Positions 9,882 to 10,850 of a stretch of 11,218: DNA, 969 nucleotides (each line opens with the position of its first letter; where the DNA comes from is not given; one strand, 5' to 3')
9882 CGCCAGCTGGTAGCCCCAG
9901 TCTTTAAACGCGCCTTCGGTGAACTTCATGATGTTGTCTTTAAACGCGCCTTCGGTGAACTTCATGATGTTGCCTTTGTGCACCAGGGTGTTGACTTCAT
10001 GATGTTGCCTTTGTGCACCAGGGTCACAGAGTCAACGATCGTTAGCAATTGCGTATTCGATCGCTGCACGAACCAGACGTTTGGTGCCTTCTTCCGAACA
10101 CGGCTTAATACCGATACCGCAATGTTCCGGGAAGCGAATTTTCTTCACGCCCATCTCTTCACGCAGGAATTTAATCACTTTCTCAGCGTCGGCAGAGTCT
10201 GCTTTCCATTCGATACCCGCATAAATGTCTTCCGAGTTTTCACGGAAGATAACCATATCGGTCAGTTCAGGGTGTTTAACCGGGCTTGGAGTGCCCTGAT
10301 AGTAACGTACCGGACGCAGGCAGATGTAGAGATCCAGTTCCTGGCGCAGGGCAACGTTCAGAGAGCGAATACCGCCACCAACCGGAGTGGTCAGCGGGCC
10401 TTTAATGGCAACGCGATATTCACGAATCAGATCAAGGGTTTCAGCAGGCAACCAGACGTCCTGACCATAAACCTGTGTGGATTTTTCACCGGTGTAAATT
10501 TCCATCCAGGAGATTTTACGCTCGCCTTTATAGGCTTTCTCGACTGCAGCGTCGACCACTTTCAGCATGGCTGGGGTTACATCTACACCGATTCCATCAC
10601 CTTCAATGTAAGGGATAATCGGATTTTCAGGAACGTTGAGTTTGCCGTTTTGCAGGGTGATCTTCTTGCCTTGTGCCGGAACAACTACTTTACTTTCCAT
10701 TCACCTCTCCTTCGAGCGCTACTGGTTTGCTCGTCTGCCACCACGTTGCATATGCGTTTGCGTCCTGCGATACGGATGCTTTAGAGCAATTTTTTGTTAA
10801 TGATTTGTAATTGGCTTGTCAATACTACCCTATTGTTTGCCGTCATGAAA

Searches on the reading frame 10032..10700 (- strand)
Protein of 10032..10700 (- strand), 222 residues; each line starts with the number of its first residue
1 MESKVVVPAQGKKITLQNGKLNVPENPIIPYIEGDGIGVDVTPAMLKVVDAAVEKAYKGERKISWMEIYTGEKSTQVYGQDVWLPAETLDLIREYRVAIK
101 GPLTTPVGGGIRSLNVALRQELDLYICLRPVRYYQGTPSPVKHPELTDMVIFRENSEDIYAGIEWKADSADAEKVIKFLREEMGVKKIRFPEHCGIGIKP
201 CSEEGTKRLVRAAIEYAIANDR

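Call 16: find_encoding_contigs(protein=window:10032-10700:-, flank=10000, max_places=6)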
Protein window:10032-10700:- (222 aa): 24 contigs read that carry it; 6 places shown.
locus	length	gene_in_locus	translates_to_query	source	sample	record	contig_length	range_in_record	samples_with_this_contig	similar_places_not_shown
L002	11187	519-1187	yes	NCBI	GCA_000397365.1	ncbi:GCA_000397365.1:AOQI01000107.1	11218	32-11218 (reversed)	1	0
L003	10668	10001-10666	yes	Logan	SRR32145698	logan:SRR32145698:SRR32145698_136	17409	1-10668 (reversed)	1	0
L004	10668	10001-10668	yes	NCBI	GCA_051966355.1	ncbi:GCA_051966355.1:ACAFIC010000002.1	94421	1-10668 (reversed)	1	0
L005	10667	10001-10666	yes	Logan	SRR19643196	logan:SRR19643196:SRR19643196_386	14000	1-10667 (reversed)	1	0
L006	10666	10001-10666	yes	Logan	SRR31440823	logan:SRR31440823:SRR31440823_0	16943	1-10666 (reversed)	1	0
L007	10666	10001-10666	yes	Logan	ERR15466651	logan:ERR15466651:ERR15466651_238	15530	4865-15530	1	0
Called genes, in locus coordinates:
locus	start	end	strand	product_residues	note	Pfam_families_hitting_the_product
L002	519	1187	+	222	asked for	PF00180:Iso_dh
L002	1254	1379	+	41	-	-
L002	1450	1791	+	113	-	PF00180:Iso_dh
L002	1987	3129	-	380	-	PF09003:Arm-DNA-bind_1, PF00589:Phage_integrase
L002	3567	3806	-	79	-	PF13973:DUF4222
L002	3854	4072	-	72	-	PF01258:zf-dskA_traR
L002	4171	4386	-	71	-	-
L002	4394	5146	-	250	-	-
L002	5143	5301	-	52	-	PF07026:DUF1317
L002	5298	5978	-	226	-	PF09588:YqaJ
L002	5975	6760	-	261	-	PF03837:RecT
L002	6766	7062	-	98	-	PF06064:Gam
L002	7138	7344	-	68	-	PF27398:KilR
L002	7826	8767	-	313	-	-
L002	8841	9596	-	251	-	PF01381:HTH_3, PF12844:HTH_19 (weak), PF13560:HTH_31, PF00717:Peptidase_S24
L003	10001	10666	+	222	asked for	PF00180:Iso_dh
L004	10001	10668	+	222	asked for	PF00180:Iso_dh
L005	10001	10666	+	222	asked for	PF00180:Iso_dh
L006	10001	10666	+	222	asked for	PF00180:Iso_dh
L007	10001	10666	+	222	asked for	PF00180:Iso_dh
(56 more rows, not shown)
